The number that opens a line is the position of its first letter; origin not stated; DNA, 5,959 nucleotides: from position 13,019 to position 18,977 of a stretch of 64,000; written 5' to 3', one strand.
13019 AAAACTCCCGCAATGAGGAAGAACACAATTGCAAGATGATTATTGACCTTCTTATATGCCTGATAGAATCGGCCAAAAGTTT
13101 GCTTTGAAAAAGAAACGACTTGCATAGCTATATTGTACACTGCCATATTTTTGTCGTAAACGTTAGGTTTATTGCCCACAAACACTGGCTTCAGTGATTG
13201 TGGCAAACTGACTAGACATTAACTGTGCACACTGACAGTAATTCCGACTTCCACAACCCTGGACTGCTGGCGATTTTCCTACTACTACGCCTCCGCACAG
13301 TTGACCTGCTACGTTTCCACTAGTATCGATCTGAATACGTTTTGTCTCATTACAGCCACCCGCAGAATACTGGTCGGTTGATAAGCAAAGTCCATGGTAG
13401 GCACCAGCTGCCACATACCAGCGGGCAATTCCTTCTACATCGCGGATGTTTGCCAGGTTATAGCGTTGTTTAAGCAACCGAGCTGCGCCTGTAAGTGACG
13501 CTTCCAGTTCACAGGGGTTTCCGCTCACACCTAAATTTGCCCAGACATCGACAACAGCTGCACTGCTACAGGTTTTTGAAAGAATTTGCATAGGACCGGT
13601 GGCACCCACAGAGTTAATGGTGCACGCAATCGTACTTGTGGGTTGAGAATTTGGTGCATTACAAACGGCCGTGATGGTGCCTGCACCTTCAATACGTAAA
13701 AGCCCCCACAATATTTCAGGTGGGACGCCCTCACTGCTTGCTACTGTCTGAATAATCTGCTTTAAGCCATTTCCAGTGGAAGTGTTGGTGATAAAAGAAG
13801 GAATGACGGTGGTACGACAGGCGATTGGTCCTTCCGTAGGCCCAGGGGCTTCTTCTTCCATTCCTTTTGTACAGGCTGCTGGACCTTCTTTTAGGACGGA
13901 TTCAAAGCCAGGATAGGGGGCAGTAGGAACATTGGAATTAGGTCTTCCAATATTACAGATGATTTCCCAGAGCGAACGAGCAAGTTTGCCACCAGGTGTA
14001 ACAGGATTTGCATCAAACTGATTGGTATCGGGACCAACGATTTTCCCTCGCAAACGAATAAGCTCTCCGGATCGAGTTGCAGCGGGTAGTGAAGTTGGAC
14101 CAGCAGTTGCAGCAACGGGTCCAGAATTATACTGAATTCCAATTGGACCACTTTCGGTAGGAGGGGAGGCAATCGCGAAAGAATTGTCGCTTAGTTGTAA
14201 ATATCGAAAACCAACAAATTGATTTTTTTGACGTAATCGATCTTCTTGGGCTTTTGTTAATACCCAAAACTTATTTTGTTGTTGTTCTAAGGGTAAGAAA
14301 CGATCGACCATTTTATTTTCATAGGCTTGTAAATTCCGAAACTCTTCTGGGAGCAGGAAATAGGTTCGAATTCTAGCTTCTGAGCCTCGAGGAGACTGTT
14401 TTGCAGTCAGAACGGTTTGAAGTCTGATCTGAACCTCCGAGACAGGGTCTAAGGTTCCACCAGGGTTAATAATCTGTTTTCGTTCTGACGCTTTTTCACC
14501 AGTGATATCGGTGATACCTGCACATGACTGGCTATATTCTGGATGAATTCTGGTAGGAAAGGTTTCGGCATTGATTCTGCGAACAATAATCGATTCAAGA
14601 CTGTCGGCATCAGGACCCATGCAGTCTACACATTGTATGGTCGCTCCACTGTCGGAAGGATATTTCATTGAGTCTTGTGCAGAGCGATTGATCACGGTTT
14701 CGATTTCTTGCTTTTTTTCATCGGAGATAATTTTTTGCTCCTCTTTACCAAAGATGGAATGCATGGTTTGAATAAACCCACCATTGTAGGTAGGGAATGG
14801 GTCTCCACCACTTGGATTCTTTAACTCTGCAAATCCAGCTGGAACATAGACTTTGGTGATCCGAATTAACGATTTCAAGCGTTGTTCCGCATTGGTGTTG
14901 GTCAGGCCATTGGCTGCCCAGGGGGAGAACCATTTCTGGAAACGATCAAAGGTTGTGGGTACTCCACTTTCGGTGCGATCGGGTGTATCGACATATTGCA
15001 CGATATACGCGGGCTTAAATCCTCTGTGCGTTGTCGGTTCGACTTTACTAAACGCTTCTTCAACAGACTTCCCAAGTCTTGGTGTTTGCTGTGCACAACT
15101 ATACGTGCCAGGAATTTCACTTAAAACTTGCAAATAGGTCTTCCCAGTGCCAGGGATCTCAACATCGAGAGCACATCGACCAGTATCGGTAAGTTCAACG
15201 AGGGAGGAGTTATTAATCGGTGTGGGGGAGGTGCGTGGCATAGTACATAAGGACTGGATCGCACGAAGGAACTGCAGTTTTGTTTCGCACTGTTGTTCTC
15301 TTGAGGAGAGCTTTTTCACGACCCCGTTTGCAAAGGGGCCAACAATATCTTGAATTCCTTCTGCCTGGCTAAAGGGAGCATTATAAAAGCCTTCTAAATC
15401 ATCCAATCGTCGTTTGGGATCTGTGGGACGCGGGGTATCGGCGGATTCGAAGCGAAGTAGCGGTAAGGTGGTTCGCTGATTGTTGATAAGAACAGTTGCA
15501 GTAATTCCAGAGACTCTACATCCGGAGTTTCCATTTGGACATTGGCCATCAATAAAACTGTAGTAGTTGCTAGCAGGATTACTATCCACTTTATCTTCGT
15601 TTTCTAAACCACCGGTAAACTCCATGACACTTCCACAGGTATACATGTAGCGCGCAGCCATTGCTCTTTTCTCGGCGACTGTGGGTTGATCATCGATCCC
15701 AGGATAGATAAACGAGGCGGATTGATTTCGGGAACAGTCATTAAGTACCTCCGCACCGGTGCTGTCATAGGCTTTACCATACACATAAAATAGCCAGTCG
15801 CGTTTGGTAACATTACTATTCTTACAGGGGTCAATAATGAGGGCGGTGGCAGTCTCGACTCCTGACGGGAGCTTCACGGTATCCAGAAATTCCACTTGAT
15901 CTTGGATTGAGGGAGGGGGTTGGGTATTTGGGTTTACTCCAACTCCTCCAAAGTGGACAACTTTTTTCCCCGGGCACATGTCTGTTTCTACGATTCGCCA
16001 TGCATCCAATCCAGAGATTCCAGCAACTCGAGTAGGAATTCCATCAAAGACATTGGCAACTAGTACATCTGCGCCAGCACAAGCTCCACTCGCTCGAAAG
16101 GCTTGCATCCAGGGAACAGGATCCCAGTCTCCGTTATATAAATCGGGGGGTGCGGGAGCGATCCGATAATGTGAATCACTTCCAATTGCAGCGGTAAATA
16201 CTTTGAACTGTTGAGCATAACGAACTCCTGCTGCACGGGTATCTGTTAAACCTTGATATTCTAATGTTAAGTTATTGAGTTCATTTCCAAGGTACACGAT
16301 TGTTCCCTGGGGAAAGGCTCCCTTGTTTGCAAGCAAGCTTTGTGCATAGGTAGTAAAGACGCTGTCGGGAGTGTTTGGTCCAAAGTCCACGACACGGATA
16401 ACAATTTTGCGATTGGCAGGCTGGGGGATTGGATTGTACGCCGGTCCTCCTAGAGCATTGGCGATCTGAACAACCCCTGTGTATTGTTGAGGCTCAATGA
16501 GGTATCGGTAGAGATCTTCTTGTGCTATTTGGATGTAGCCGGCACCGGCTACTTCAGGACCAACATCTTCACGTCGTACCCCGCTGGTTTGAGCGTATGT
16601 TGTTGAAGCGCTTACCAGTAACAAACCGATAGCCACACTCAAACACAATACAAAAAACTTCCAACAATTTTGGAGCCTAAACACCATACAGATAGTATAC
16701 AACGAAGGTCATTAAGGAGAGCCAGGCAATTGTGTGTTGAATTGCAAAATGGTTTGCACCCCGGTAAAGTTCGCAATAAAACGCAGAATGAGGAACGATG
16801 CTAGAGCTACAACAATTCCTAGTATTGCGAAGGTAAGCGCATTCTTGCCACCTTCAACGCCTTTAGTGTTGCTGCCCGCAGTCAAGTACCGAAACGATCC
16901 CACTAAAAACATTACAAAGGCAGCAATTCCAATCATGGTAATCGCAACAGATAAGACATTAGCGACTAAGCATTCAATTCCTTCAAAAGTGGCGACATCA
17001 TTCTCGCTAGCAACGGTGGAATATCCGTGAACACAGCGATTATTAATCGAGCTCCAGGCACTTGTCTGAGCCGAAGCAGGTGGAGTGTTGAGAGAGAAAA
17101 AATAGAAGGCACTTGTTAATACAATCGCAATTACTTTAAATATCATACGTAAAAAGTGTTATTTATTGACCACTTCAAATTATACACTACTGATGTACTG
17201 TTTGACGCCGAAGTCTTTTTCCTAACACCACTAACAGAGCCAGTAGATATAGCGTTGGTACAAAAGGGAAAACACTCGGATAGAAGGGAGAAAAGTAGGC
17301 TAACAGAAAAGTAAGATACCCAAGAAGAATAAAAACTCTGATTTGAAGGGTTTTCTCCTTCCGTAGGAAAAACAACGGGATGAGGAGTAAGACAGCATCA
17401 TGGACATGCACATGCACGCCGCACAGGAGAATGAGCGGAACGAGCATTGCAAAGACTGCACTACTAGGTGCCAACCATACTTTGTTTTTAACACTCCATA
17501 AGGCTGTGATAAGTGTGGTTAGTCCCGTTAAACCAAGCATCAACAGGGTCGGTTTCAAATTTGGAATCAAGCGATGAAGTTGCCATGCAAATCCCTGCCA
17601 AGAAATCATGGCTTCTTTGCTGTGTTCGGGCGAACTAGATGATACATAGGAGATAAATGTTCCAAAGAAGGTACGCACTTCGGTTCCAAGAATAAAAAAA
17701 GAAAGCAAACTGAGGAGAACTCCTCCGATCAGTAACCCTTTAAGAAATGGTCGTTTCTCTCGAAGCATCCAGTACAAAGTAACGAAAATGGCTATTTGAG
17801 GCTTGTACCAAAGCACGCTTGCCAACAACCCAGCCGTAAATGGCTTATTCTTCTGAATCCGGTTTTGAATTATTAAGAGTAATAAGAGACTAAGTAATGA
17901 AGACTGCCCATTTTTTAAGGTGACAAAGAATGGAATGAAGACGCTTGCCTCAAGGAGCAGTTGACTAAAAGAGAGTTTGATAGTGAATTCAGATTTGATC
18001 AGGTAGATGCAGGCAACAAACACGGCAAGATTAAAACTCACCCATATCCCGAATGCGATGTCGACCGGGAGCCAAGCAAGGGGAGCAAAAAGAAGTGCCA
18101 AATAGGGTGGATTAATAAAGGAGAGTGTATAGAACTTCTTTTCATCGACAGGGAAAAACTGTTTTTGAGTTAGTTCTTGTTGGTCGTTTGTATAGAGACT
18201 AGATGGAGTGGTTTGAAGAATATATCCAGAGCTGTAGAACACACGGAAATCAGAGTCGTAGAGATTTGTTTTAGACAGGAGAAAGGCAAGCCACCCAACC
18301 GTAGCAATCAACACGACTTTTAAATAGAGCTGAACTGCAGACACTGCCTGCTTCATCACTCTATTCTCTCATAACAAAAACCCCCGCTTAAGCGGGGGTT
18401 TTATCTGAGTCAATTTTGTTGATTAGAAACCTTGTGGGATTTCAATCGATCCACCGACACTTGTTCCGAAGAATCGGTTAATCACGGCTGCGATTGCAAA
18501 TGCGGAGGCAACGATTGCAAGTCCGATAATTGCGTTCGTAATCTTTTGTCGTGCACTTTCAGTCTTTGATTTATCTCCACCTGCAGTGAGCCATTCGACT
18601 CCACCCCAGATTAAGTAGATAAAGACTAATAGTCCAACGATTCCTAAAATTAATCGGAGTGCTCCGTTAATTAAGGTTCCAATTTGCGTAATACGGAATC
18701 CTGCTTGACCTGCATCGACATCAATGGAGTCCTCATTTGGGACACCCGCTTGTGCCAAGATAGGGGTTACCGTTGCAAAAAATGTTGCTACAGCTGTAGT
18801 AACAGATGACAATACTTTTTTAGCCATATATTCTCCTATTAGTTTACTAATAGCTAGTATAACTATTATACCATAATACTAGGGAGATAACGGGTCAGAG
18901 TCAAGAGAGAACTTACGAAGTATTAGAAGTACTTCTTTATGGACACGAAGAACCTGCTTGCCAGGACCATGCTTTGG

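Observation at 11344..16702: Giant SLT-domain secreted protein plus VirB6-like channel protein downstream of the pilins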

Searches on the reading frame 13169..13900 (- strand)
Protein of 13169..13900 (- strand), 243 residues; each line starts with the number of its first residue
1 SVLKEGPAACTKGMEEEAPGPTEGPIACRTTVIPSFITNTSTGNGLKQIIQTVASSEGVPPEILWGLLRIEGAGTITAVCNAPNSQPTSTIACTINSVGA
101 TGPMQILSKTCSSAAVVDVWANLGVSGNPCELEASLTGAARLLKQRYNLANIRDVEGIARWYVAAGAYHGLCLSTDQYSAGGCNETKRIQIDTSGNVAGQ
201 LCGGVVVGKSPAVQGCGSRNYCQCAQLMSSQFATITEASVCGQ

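Call 7: search_protein_families(library=pfam, proteins=[window:13169-13900:-], max_evalue=10)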
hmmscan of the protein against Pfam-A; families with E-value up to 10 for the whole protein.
window:13169-13900:- (243 aa): 1 family
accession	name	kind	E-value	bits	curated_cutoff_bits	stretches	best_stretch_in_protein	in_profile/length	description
PF01464.25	SLT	-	0.011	15.7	21.3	1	50-169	3-95/117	Transglycosylase SLT domain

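Call 50: search_solved_structures(query=A4, max_evalue=10, show_alignments=3)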
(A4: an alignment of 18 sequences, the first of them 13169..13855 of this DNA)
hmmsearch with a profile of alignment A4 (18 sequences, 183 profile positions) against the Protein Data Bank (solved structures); distinct sequences matched with E-value up to 10: 13.
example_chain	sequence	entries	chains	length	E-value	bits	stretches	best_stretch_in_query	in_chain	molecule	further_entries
4c5f_A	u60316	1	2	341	0.25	14.4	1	14-80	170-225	MEMBRANE-BOUND LYTIC MUREIN TRANSGLYCOSYLASE C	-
9vi7_A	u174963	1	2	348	0.31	14.1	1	20-77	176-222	lytic transglycosylase c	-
5mpq_A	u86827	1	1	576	0.94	12.5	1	11-74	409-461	Transglycosylase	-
5o29_A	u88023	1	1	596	0.94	12.5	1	11-74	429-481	Transglycosylase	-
5o1j_A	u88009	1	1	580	0.95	12.5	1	11-74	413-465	Putative soluble lytic murein transglycosylase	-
6fpn_B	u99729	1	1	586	0.97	12.5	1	11-74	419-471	Putative soluble lytic murein transglycosylase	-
5o24_A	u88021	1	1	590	0.98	12.5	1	11-74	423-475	Transglycosylase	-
5o2n_A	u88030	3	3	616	1.1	12.4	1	11-74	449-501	Transglycosylase | Putative soluble lytic murein transglycosylase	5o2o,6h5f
3lpm_A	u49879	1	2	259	1.3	12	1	88-144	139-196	Putative methyltransferase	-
3wyh_A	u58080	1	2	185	1.6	11.8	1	11-45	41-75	Lysozyme g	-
6vfh_A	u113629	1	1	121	5.3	10.1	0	117-147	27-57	T33_dn10A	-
6v8e_A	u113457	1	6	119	5.9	9.9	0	117-147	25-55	Designed protein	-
6vfi_B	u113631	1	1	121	6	9.9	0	117-146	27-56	O43_dn18B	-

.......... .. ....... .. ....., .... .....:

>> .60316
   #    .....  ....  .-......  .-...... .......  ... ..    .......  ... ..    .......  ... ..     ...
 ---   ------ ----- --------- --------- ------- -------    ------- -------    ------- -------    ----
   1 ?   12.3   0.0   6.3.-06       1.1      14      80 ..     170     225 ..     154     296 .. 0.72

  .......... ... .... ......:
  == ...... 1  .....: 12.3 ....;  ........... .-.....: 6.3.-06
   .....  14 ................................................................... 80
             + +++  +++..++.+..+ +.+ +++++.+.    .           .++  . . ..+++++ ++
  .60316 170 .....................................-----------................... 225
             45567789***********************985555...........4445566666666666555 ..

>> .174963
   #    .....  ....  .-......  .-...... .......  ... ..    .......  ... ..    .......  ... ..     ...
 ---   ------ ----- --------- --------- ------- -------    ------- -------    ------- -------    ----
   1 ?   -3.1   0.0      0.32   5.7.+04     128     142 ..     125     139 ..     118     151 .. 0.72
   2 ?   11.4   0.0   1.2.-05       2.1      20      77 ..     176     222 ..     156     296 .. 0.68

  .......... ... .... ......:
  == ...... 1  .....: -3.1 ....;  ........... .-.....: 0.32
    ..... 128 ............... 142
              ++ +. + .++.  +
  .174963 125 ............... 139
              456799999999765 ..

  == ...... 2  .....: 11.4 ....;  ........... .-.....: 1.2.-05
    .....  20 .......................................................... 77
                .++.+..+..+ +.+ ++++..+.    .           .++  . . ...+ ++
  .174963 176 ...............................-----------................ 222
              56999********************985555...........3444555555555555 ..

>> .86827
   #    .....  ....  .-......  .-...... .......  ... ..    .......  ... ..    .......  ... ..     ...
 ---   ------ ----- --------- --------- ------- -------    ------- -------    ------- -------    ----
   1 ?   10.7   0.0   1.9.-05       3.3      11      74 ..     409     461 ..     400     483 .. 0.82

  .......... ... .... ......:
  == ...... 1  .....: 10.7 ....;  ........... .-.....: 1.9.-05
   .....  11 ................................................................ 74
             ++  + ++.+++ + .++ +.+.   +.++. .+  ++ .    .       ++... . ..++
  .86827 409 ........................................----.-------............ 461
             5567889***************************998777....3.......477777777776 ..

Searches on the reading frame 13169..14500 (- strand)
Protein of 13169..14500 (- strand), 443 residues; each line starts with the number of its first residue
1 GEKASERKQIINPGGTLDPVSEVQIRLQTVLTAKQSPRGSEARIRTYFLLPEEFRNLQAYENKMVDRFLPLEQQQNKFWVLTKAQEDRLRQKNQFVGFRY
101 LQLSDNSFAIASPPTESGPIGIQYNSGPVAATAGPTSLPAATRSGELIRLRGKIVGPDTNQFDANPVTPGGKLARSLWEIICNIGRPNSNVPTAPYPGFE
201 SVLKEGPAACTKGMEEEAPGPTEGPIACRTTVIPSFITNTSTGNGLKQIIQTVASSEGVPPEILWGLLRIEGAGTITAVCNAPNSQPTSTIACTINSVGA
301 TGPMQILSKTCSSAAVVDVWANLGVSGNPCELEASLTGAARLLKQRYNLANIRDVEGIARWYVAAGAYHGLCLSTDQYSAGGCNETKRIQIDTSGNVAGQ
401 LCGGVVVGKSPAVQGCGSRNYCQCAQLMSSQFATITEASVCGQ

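Call 7: search_protein_families(library=pfam, proteins=[window:13169-14500:-], max_evalue=10)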
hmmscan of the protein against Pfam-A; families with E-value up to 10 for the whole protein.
window:13169-14500:- (443 aa): 1 family
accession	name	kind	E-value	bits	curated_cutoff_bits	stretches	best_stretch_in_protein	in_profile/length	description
PF01464.25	SLT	-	0.04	13.9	21.3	1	251-369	4-95/117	Transglycosylase SLT domain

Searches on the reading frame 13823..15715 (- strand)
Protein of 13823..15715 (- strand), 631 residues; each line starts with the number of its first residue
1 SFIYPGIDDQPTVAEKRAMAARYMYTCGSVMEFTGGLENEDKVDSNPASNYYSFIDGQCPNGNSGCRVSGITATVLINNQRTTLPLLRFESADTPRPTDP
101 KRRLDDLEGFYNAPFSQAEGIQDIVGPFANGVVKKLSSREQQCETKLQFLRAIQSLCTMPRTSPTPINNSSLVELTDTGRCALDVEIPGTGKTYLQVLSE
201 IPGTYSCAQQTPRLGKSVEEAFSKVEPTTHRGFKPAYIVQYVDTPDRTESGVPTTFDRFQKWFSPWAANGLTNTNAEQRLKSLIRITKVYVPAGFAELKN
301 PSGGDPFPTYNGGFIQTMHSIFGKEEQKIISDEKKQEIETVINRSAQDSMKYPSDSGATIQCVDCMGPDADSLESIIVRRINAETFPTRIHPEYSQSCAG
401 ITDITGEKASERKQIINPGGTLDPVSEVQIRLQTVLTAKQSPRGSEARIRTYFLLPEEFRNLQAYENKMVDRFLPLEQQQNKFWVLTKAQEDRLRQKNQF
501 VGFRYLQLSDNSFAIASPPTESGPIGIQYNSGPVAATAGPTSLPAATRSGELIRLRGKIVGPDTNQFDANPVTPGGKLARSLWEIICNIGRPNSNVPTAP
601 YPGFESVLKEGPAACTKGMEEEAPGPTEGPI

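Call 87: search_solved_structures(query=A7, max_evalue=10, show_alignments=2)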
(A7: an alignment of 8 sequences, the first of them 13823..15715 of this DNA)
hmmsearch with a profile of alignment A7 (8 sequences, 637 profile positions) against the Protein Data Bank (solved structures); distinct sequences matched with E-value up to 10: 0.

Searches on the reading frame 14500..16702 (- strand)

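Call 7: search_protein_families(library=pfam, proteins=[window:14500-16702:-], max_evalue=10)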
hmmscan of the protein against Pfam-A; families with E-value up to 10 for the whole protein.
window:14500-16702:- (734 aa): 1 family
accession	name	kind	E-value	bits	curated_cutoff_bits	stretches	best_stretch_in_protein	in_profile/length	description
PF03330.24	DPBB_1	-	0.071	13.8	28.8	1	97-116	42-61/83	Lytic transglycolase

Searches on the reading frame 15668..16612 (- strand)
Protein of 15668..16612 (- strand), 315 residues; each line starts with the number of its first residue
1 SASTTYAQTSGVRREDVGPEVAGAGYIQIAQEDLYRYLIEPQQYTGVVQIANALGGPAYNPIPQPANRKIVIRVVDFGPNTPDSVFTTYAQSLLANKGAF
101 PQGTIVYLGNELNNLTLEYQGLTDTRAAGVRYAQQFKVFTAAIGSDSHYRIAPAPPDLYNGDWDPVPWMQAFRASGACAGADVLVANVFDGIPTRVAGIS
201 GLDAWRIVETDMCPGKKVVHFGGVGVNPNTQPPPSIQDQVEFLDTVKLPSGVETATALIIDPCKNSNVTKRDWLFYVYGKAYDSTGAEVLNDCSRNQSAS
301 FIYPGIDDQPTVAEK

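Call 53: search_solved_structures(query=A5, max_evalue=10, show_alignments=3)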
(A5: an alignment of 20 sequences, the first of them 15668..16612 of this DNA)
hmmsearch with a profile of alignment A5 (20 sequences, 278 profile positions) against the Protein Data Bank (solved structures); distinct sequences matched with E-value up to 10: 18.
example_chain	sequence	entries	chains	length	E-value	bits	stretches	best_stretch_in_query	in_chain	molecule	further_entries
3fav_A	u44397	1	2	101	0.053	16.2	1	55-128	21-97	ESAT-6-like protein esxB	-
1wa8_A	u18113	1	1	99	0.053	16.2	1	60-128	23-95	ESAT-6 LIKE PROTEIN ESXB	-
6j19_B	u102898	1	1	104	0.054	16.2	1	55-128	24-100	ESAT-6-like protein EsxB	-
3axh_A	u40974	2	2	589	0.071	15.8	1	224-269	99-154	Oligo-1,6-glucosidase IMA1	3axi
3a47_A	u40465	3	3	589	0.071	15.8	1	224-269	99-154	Oligo-1,6-glucosidase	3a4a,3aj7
6bl7_A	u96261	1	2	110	0.1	15.3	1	10-79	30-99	Protein STU2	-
2m6u_A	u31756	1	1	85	0.38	13.4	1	63-107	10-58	Choline binding protein A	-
4k12_B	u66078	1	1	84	0.41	13.3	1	63-107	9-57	Choline binding protein A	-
1vpw_A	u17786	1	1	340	0.76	12.4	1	62-100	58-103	PURINE REPRESSOR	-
1jft_A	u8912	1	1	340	0.8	12.3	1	63-100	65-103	PURINE NUCLEOTIDE SYNTHESIS REPRESSOR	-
1jfs_A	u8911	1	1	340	0.82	12.3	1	63-100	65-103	PURINE NUCLEOTIDE SYNTHESIS REPRESSOR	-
2pua_A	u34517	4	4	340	0.82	12.3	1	63-100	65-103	PURINE REPRESSOR | PROTEIN (PURINE REPRESSOR)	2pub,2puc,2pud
2pue_A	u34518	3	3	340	0.82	12.3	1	63-100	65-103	PROTEIN (PURINE REPRESSOR ) | PROTEIN (PURINE REPRESSOR)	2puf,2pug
1bdi_A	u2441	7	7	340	0.82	12.3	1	63-100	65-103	PROTEIN (PURINE REPRESSOR) | PROTEIN (PURINE NUCLEOTIDE SYNTHESIS REPRESSOR)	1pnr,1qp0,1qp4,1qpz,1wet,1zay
1jh9_A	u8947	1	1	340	0.83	12.3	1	63-100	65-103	PURINE NUCLEOTIDE SYNTHESIS REPRESSOR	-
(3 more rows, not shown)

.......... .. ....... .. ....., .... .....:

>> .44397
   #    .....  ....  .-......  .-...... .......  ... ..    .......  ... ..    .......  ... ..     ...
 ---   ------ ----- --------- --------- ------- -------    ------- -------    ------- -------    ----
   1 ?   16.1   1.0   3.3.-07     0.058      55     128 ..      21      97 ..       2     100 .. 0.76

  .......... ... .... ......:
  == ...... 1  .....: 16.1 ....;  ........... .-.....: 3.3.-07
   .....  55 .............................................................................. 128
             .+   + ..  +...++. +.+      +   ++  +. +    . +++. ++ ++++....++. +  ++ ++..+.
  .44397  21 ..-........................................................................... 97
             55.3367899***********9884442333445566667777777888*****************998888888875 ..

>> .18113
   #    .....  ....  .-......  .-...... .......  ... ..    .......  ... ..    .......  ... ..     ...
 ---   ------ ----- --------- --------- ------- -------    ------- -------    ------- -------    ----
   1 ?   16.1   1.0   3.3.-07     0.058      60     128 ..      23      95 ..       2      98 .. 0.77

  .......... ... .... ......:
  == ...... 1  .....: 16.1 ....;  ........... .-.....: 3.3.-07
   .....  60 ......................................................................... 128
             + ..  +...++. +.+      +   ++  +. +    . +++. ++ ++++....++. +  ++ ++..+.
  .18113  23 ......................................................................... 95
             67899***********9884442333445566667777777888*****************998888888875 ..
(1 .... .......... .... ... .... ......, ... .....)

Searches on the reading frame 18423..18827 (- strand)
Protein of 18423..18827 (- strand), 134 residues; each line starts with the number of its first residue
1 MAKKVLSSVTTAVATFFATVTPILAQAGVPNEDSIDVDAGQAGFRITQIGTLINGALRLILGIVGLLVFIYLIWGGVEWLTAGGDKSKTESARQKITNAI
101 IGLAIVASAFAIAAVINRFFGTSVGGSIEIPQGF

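Call 4: search_protein_families(library=pfam, proteins=[window:18423-18827:-], max_evalue=0.01)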
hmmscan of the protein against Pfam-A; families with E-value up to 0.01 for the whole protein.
window:18423-18827:- (134 aa): 2 families
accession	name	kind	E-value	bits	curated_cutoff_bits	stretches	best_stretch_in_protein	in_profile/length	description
PF18895.5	T4SS_pilin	-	1.6e-11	44.6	26.6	1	48-115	4-70/71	Type IV secretion system pilin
PF04290.18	DctQ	-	0.0023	18.3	28.3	1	51-116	59-122/132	Tripartite ATP-independent periplasmic transporters, DctQ component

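Call 5: search_protein_families(library=ncbifam, proteins=[window:18423-18827:-], max_evalue=0.01)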
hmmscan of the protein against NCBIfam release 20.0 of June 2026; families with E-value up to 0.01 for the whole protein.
window:18423-18827:- (134 aa): 1 family
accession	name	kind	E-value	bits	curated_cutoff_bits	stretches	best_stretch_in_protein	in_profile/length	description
NF045849.1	ICE_MMCAP2_0565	equivalog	8.6e-08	31.8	40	1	47-117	7-77/80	Mbov_0395 family pilin-like conjugal transfer protein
